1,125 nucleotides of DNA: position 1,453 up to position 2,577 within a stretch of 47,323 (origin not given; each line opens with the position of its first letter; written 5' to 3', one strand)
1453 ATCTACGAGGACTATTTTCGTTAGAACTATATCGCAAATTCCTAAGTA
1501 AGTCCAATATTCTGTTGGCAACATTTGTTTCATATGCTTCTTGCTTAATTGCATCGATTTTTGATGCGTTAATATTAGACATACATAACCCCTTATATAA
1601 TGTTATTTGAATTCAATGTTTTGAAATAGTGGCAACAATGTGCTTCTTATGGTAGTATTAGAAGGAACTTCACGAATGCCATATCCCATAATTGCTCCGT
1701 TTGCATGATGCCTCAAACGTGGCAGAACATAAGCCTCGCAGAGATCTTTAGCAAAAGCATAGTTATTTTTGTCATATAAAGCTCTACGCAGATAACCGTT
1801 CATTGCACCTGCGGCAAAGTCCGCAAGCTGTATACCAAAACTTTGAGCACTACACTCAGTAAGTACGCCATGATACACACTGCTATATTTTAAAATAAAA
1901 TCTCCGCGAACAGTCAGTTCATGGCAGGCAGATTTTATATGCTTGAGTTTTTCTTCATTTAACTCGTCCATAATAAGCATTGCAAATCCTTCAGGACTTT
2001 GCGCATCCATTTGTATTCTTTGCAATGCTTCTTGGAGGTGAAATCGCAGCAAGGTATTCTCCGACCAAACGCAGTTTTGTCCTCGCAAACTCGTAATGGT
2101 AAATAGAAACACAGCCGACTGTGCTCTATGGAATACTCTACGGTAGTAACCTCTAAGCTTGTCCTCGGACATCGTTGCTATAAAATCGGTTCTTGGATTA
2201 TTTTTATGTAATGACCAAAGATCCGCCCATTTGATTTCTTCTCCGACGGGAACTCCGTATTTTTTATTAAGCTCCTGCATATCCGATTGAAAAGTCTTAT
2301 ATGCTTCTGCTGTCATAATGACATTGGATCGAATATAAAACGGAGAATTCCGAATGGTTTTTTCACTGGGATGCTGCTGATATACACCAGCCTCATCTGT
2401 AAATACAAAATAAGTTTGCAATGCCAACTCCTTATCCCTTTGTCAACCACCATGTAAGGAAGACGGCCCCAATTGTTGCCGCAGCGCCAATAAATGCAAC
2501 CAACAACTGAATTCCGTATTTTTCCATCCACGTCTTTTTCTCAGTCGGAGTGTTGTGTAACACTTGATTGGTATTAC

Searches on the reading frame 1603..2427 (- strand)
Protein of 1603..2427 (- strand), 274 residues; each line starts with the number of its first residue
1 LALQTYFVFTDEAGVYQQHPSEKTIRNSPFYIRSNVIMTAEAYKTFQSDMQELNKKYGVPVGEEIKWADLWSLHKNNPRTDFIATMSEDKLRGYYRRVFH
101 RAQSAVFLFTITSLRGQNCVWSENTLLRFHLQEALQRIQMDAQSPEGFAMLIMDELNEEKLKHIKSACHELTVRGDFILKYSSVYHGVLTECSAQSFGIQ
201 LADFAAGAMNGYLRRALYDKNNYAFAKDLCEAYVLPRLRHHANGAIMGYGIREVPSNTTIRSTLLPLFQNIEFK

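Call 6: search_protein_families(library=pfam, proteins=[window:1603-2427:-], max_evalue=0.01)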
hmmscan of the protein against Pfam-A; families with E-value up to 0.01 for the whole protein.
window:1603-2427:- (274 aa): 1 family
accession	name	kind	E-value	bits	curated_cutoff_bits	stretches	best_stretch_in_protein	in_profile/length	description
PF12686.12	DUF3800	-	1.1e-08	36.3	21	1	7-210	1-147/149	Protein of unknown function (DUF3800)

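Call 7: search_protein_families(library=padloc, proteins=[window:1603-2427:-], max_evalue=0.01)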
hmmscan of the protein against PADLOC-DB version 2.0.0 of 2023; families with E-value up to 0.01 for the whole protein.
window:1603-2427:- (274 aa): 1 family
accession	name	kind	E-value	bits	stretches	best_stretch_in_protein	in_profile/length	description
PDLC04353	PDC-M04A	-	4e-06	24.4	1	4-70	3-60/232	-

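Call 50: find_homologous_proteins(query=window:1603-2427:-, max_evalue=0.001)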
Query window:1603-2427:- (274 aa): 204 proteins with E <= 0.001 among 491 candidates; the best 120 are listed.
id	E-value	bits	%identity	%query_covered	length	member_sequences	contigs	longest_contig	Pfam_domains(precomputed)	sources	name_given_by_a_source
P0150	8.9e-179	610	97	100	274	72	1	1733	PF12686.13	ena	-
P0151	1.2e-173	593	93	100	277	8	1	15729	PF12686.13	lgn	-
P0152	6.2e-127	440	69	99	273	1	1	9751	PF12686.13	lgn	-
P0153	8.0e-127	440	69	99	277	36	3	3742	PF12686.13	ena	-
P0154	2.7e-125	435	69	99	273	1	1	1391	PF12686.13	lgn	-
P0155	9.2e-105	368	61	97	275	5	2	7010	PF12686.13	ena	-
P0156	6.6e-102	358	59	97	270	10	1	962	PF12686.13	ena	-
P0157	1.4e-101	357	59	97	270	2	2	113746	PF12686.13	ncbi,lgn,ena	-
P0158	3.0e-101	356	57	98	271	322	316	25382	PF12686.13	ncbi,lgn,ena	-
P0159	4.1e-101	356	57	97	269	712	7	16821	PF12686.13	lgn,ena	-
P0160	5.0e-101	355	57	98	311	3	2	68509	PF12686.13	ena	-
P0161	3.3e-100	353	59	97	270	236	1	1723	PF12686.13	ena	-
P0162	7.0e-100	352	56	99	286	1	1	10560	PF12686.13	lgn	-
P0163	7.5e-100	351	57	98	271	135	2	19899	PF12686.13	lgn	-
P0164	2.0e-99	350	57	98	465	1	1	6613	PF01420.26,PF12686.13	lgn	-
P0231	7.0e-89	315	51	98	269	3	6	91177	PF12686.13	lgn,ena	-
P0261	1.4e-87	311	53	97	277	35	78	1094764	PF12686.13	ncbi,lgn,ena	ncbi:MAG: DUF3800 domain-containing protein [Eubacteriales bacterium]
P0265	2.6e-87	310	52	97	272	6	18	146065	PF12686.13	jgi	-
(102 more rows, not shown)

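Call 51: find_encoding_contigs(protein=P0158, flank=6000, max_places=10)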
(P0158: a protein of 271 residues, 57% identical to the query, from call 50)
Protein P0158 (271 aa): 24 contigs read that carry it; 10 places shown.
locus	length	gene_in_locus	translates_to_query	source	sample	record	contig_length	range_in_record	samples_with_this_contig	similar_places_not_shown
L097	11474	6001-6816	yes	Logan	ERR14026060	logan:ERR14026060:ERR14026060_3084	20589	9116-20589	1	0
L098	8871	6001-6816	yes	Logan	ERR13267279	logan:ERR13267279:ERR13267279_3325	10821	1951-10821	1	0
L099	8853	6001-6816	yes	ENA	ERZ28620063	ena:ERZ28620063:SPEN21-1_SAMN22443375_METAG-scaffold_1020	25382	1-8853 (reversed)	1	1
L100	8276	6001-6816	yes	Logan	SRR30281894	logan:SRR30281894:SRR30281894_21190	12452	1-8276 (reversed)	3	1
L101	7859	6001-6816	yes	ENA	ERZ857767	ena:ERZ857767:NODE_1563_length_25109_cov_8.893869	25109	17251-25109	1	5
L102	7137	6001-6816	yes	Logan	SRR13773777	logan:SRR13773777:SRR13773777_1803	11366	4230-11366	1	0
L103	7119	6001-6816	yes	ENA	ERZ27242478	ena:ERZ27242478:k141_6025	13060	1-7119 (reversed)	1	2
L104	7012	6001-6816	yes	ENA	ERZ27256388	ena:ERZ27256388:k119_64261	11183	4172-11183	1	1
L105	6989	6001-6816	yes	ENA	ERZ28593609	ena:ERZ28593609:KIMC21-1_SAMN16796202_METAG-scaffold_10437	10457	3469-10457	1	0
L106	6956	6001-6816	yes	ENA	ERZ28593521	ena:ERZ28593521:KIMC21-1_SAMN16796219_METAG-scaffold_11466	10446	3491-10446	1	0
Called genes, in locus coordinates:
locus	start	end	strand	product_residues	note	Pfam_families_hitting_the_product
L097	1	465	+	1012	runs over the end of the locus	PF04313:HSDR_N, PF04851:ResIII, PF18766:SWI2_SNF2, PF22679:T1R_D3-like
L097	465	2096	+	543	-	PF02384:N6_Mtase, PF07669:Eco57I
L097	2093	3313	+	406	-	PF01420:Methylase_S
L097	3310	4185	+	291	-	-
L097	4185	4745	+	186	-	-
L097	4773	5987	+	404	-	PF04326:SLFN_AlbA_2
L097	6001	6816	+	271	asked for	PF12686:DUF3800 (weak)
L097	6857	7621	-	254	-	PF08281:Sigma70_r4_2 (faint)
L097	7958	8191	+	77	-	-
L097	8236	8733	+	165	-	PF13730:HTH_36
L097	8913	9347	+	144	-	-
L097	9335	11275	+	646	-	PF18555:MobL, PF08238:Sel1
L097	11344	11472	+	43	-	?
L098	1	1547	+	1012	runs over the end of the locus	PF04313:HSDR_N, PF04851:ResIII, PF18766:SWI2_SNF2, PF22679:T1R_D3-like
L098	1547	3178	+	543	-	PF02384:N6_Mtase, PF07669:Eco57I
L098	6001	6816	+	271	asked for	PF12686:DUF3800 (weak)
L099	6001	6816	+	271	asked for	PF12686:DUF3800 (weak)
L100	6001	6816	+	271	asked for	PF12686:DUF3800 (weak)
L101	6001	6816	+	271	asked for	PF12686:DUF3800 (weak)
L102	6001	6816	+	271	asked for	PF12686:DUF3800 (weak)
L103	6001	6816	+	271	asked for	PF12686:DUF3800 (weak)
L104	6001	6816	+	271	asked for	PF12686:DUF3800 (weak)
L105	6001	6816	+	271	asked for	PF12686:DUF3800 (weak)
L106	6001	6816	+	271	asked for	PF12686:DUF3800 (weak)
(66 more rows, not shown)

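Call 52: find_encoding_contigs(protein=P0152, flank=8000, max_places=3)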
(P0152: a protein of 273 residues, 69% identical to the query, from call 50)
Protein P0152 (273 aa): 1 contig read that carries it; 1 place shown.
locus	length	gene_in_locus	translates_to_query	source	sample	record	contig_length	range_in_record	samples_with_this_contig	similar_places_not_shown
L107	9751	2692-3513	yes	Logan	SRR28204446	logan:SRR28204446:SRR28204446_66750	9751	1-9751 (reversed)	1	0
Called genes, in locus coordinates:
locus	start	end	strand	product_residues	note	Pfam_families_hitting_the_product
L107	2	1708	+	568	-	?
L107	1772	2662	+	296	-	PF18864:AbiTii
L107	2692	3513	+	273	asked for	PF12686:DUF3800 (weak)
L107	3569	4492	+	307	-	PF14088:DUF4268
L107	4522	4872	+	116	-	PF00462:Glutaredoxin (weak), PF03960:ArsC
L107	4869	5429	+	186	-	PF01613:Flavin_Reduct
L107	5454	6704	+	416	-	-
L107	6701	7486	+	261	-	PF04055:Radical_SAM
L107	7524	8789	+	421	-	-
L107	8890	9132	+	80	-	-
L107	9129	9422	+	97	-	PF20648:DUF6809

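Call 53: find_encoding_contigs(protein=P0261, flank=8000, max_places=10)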
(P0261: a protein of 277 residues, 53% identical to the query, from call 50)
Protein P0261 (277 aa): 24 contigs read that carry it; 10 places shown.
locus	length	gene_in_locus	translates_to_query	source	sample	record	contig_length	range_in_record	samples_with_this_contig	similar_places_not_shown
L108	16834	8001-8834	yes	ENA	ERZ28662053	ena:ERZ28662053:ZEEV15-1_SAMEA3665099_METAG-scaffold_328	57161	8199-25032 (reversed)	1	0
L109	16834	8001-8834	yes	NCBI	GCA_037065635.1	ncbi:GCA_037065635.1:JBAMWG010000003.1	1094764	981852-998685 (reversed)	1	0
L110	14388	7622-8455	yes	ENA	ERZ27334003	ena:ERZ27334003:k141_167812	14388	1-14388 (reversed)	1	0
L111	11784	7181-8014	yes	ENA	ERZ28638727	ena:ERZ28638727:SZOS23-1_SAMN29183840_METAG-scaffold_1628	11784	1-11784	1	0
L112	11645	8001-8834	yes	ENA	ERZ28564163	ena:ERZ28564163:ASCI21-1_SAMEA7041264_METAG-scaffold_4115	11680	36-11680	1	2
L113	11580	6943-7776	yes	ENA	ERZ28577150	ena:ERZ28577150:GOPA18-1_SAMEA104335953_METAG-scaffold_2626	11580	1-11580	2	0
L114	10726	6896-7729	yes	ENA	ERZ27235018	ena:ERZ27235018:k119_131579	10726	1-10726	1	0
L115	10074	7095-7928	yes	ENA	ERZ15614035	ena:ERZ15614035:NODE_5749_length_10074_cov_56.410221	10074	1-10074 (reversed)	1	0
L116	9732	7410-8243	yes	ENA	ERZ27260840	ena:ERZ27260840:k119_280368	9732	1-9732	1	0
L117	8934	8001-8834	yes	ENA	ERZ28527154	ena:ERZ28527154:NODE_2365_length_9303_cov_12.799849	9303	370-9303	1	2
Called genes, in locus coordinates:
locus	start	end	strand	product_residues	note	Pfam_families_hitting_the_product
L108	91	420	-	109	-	PF21983:NikA-like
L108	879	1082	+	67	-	-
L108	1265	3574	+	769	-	PF13588:HSDR_N_2, PF04313:HSDR_N (weak), PF04851:ResIII, PF00270:DEAD, PF18766:SWI2_SNF2, PF00271:Helicase_C (weak), PF08463:EcoEI_R_C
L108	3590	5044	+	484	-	PF12161:HsdM_N, PF02384:N6_Mtase, PF07669:Eco57I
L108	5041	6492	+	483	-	PF01420:Methylase_S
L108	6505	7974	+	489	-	PF24389:ORC-CDC6-like (faint)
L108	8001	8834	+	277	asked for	PF12686:DUF3800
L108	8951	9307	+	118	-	PF13560:HTH_31, PF01381:HTH_3, PF12844:HTH_19, PF22495:HTH_92 (weak)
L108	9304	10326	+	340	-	PF17761:DUF1016_N, PF06250:YhcG_C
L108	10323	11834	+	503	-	PF00239:Resolvase, PF07508:Recombinase, PF13408:Zn_ribbon_recom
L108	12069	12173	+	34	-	-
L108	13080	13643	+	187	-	PF04542:Sigma70_r2, PF08281:Sigma70_r4_2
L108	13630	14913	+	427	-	-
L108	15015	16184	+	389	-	-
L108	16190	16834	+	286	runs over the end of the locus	PF02463:SMC_N (faint), PF00005:ABC_tran, PF13304:AAA_21 (faint)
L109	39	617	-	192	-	PF01569:PAP2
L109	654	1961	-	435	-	-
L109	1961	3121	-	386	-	PF09992:NAGPA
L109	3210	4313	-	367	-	PF00535:Glycos_transf_2, PF04138:GtrA_DPMS_TM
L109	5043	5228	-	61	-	-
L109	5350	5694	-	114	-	PF06970:RepA_N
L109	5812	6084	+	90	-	PF01527:HTH_Tnp_1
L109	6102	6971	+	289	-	PF13276:HTH_21, PF00665:rve, PF13333:rve_2 (faint)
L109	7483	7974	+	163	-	-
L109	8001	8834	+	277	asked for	PF12686:DUF3800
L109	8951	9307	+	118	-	PF13560:HTH_31, PF01381:HTH_3, PF12844:HTH_19, PF22495:HTH_92 (weak)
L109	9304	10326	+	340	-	PF17761:DUF1016_N, PF06250:YhcG_C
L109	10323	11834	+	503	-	PF00239:Resolvase, PF07508:Recombinase, PF13408:Zn_ribbon_recom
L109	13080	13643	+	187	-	PF04542:Sigma70_r2, PF08281:Sigma70_r4_2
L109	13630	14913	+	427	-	-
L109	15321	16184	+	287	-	-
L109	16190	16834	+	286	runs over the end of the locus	PF02463:SMC_N (faint), PF00005:ABC_tran, PF13304:AAA_21 (faint)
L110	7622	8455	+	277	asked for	PF12686:DUF3800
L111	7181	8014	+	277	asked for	PF12686:DUF3800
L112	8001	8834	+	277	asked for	PF12686:DUF3800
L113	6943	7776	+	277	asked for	PF12686:DUF3800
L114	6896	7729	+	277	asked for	PF12686:DUF3800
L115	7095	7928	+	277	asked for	PF12686:DUF3800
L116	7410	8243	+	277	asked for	PF12686:DUF3800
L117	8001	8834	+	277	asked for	PF12686:DUF3800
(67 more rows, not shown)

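Call 56: find_related_loci(query=A6, collection=viral_contigs, flank=10000)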
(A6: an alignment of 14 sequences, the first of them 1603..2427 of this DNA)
Query A6 (274 aa) in viral_contigs; peptide patterns used: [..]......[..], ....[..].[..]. (x = any residue, [..] = any of these).
179 stretches matched a pattern; 1 encode a relative of the query (tblastn E <= 1e-3); 1 distinct loci.
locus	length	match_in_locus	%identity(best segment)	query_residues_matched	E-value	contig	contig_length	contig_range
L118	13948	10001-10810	54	6-272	2e-99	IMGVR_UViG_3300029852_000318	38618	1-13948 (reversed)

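Call 57: search_dna_similar(query=window:1603-2427:-, collection=plasmids, mode=protein, max_rows=30)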
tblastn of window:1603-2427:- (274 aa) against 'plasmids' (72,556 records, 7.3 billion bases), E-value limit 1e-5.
Records with a match: 1; places in all: 1; records where one place covers at least 80% of the query: 1.
Best place of each record, by identity: <60% 1.
By first word of the organism name: Thermococcus 1.
By predicted mobility (MOB-suite, as given by PLSDB): non-mobilizable 1.
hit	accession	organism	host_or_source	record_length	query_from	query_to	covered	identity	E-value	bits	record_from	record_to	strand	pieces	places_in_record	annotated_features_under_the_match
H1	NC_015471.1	Thermococcus barophilus MP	-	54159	1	250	91%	26.3%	1e-12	75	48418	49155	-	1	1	DUF3800 domain-containing protein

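Call 60: search_protein_families(library=pfam, proteins=[L118:830-3472:+, L118:3489-5276:+, L118:5273-6061:+, L118:6104-7189:+, L118:7186-8658:+, L118:8671-9057:+, L118:9091-9861:+, L118:9995-10828:+, L107:68-1708:+, L107:1772-2662:+], max_evalue=0.001)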
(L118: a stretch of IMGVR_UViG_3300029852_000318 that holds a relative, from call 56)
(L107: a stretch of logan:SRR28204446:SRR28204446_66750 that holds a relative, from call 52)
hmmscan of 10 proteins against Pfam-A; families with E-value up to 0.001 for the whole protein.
L118:830-3472:+ (880 aa): 3 families
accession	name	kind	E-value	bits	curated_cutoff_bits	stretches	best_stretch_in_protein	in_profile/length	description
PF00270.35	DEAD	-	2.3e-12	47.4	26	1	148-303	3-157/167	DEAD/DEAH box helicase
PF00271.37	Helicase_C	-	3.5e-06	27.7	23.5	1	441-517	38-109/110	Helicase conserved C-terminal domain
PF04851.21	ResIII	-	4.7e-05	23.8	22.5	1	164-290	29-150/164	Type III restriction enzyme, res subunit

L118:3489-5276:+ (595 aa): 1 family
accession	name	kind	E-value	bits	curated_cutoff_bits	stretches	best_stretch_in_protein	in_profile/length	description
PF03235.19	GmrSD_N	-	2.6e-32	113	33.2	1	12-232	1-197/199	GmrSD restriction endonuclease, N-terminal domain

L118:5273-6061:+ (262 aa): 3 families
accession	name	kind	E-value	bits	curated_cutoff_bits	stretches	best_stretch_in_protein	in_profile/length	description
PF04471.18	Mrr_cat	-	8.8e-28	97.2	21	1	137-252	3-115/115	Restriction endonuclease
PF22722.2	NA-iREase1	-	1.1e-07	32.3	27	1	143-248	1-104/106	NACHT-associated inactive Restriction Endonuclease 1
PF13156.12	Mrr_cat_2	-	5.7e-07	29.9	22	1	145-250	8-112/127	Restriction endonuclease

L118:6104-7189:+ (361 aa): 4 families
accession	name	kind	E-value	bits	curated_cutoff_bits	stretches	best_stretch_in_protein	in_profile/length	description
PF02384.22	N6_Mtase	-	1.3e-47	163.1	20.4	1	59-311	47-297/311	N-6 DNA Methylase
PF07669.17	Eco57I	-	1.2e-09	38.9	25.3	1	125-227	55-170/171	Eco57I restriction-modification methylase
PF01170.24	UPF0020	-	0.00049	20.3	22.3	0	58-154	28-134/197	RMKL-like, methyltransferase domain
PF20473.4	MmeI_Mtase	-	0.0008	19.1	27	0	57-84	18-45/259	MmeI, DNA-methyltransferase domain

L118:7186-8658:+ (490 aa): 1 family
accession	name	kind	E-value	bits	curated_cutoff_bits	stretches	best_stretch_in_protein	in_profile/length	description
PF01420.25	Methylase_S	-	3.2e-34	119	22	2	319-488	1-157/168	Type I restriction modification DNA specificity domain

L118:8671-9057:+ (128 aa): 1 family
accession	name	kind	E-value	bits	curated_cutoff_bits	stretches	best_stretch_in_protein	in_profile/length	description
PF19670.4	DUF6173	-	6.6e-18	65.4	27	1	46-124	22-102/102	Family of unknown function (DUF6173)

L118:9091-9861:+ (256 aa): 0 families

L118:9995-10828:+ (277 aa): 1 family
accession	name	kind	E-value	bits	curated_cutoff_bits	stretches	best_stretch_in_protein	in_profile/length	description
PF12686.12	DUF3800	-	9.4e-08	33.3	21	1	4-210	1-147/149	Protein of unknown function (DUF3800)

L107:68-1708:+ (546 aa): 3 families
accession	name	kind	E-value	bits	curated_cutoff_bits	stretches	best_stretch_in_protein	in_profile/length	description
PF02384.22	N6_Mtase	-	9.6e-55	186.5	20.4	1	5-280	44-305/311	N-6 DNA Methylase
PF07669.17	Eco57I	-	8.1e-10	39.5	25.3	1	37-191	4-171/171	Eco57I restriction-modification methylase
PF05175.20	MTS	-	6.5e-05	23.1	23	1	7-100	31-112/170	Methyltransferase small domain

L107:1772-2662:+ (296 aa): 1 family
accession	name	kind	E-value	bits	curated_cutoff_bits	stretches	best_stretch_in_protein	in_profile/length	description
PF18864.6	AbiTii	-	3.3e-41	142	27.6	1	4-186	2-187/189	AbiTii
